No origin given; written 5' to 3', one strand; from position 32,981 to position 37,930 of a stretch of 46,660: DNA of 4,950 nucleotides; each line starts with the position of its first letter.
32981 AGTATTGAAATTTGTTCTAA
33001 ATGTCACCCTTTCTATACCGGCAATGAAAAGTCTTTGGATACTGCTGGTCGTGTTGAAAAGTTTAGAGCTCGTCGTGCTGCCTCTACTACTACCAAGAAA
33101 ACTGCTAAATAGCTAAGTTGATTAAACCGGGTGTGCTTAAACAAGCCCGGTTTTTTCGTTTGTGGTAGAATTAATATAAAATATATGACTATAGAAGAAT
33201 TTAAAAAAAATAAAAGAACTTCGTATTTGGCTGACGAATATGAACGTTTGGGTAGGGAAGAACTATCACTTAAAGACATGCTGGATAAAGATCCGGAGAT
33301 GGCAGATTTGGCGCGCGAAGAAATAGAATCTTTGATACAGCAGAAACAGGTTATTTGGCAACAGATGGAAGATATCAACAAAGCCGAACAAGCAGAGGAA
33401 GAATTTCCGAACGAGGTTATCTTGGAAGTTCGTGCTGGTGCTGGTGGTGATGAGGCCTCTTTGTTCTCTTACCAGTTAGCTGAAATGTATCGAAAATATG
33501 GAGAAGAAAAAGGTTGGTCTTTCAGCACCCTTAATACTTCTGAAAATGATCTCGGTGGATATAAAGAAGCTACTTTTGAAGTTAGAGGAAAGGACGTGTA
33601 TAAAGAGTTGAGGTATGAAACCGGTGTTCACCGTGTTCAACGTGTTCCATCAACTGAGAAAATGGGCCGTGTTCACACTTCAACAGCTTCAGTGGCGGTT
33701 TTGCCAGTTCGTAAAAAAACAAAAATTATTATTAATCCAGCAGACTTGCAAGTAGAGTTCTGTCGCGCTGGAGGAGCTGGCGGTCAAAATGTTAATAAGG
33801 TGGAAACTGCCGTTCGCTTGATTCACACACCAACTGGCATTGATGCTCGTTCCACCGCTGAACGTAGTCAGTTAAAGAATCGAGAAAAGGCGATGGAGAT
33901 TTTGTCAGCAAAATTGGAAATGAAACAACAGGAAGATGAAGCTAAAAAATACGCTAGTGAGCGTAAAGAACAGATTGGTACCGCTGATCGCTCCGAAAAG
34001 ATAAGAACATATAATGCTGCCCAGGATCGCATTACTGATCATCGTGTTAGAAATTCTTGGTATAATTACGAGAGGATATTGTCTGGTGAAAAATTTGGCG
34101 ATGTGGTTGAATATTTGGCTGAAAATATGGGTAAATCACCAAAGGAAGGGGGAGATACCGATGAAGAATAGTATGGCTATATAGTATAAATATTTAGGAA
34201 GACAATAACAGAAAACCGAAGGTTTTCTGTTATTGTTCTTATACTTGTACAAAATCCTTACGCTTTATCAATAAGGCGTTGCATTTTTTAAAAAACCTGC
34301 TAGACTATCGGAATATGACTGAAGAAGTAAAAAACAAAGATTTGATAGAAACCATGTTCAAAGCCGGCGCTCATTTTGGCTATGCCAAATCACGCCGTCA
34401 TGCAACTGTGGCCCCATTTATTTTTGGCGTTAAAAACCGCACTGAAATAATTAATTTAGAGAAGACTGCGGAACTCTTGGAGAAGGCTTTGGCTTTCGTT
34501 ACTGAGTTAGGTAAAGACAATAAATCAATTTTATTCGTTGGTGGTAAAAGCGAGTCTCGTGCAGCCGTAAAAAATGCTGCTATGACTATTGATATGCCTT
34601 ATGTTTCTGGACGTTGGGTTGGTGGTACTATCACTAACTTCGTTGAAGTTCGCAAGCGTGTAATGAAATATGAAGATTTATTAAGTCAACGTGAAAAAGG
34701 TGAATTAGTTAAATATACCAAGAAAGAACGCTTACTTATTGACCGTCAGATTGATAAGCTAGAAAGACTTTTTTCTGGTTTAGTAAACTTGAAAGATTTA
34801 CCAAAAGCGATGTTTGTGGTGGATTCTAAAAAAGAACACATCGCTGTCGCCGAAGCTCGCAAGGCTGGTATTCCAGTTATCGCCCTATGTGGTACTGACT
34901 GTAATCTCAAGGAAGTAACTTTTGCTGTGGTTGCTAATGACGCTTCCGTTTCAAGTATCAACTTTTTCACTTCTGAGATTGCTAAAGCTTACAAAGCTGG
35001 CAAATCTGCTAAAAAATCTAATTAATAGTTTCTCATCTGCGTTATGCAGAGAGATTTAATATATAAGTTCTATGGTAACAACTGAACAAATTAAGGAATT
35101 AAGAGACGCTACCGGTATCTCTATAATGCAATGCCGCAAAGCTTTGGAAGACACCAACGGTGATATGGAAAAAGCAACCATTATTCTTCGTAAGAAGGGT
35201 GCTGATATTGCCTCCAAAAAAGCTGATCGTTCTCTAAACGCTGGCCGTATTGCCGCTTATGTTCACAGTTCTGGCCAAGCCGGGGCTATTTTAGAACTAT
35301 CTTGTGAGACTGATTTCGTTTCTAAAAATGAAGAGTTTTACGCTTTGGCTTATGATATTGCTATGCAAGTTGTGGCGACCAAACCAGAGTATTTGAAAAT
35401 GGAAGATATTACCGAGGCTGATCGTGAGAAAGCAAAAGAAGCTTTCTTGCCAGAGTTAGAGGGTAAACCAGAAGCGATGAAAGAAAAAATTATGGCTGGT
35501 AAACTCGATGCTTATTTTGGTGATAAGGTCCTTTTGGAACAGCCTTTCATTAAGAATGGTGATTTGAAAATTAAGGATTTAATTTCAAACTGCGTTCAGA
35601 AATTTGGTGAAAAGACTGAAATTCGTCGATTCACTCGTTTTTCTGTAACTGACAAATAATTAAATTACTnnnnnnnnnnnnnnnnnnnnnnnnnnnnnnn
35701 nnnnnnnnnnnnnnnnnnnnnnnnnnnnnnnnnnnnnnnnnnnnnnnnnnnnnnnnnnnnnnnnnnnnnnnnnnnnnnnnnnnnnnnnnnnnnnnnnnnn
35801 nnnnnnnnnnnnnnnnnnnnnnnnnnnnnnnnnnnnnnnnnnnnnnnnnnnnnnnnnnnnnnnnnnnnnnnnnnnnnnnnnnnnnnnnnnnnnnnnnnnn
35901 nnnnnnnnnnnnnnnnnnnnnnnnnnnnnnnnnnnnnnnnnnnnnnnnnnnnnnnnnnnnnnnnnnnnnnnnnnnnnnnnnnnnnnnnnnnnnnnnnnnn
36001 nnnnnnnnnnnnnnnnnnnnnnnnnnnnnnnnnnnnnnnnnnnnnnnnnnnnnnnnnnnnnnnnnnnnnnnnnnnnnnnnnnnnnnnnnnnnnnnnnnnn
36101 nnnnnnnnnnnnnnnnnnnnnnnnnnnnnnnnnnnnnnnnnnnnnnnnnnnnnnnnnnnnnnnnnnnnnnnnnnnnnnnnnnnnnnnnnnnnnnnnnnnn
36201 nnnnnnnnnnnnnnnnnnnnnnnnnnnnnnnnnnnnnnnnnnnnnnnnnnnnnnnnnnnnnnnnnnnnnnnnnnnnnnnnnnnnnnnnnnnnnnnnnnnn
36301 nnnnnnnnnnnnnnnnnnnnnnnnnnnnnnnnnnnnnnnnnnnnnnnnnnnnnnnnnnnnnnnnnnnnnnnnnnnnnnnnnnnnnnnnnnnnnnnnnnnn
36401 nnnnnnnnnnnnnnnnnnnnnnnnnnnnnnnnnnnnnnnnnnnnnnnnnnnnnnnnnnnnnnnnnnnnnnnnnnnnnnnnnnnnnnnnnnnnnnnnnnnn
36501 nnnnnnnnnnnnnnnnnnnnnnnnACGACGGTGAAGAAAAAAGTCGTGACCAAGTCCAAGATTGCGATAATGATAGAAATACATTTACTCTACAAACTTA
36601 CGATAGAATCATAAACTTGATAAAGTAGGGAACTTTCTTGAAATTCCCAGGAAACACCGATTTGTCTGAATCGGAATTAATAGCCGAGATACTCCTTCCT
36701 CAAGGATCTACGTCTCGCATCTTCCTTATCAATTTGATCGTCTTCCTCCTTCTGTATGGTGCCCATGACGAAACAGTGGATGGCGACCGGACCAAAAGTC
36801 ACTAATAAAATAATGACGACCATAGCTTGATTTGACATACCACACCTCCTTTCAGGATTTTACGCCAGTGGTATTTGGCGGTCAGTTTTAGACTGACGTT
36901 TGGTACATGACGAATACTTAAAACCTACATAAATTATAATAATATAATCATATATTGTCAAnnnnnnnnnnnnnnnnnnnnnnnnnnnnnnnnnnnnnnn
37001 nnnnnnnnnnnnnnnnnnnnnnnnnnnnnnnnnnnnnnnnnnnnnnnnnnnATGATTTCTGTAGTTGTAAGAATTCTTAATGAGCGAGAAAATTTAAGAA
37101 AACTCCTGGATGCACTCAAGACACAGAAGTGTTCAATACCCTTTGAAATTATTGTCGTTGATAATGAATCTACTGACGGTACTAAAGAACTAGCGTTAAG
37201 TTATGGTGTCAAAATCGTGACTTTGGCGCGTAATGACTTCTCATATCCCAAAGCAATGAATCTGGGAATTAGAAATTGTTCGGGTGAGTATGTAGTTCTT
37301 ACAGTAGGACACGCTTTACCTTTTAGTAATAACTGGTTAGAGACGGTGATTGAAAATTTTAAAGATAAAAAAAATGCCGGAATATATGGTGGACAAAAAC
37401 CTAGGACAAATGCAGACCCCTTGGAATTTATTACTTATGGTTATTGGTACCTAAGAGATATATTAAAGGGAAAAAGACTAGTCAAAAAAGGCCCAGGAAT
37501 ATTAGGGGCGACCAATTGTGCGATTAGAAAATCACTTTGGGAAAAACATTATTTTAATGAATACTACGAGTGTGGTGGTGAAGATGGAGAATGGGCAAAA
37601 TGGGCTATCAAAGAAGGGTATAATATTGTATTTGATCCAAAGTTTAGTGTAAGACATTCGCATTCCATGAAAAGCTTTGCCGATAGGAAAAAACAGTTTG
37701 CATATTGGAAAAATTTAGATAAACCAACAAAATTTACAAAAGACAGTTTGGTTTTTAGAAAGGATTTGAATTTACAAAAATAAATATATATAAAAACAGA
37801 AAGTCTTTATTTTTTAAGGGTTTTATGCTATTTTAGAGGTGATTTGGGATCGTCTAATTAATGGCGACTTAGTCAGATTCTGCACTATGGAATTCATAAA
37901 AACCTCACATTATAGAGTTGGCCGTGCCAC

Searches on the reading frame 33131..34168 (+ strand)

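Call 16: search_protein_families(library=pfam, proteins=[window:33131-34168:+], max_evalue=0.001)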
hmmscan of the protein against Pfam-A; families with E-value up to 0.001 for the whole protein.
window:33131-34168:+ (346 aa): 2 families
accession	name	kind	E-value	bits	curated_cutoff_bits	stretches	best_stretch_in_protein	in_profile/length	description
PF03462.23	PCRF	-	1.2e-48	166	24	1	25-188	29-194/194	PCRF domain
PF00472.26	RF-1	-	1.7e-35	121.9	35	1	197-305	3-116/116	RF-1 domain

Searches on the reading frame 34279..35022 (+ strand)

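Call 16: search_protein_families(library=pfam, proteins=[window:34279-35022:+], max_evalue=0.001)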
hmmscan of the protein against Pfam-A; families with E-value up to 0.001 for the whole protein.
window:34279-35022:+ (248 aa): 1 family
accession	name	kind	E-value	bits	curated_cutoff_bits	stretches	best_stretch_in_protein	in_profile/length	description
PF00318.25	Ribosomal_S2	-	9.7e-68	228.1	26.1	1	26-241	1-216/216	Ribosomal protein S2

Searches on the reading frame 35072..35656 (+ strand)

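Call 16: search_protein_families(library=pfam, proteins=[window:35072-35656:+], max_evalue=0.001)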
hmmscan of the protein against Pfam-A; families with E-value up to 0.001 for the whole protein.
window:35072-35656:+ (195 aa): 3 families
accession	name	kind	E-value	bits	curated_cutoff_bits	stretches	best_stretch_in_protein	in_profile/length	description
PF00889.24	EF_TS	-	5.5e-27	95.1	27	1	46-192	67-202/204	Elongation factor TS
PF22566.2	UBA_8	-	2.7e-07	30.6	26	1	3-35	3-35/46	UBA-like domain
PF25025.1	EF-Ts_N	-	7.6e-06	26.2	33.2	1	4-40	14-51/60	Elongation factor Ts, mitochondrial, N-terminal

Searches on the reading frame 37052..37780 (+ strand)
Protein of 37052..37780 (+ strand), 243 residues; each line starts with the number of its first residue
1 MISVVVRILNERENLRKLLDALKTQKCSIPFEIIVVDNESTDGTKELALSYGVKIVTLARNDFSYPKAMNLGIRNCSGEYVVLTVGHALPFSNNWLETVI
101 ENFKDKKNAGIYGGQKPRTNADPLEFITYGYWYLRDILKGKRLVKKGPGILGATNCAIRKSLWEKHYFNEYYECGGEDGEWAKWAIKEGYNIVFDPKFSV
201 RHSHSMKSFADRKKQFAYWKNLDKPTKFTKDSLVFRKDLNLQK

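Call 16: search_protein_families(library=pfam, proteins=[window:37052-37780:+], max_evalue=0.001)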
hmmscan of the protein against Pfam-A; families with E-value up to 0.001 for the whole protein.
window:37052-37780:+ (243 aa): 2 families
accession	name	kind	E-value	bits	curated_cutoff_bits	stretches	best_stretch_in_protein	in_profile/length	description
PF00535.33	Glycos_transf_2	-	1.1e-21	77.9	23.3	1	3-164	1-165/168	Glycosyl transferase family 2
PF13641.12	Glyco_tranf_2_3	-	9.5e-08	32.8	27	1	2-217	3-225/230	Glycosyltransferase like family 2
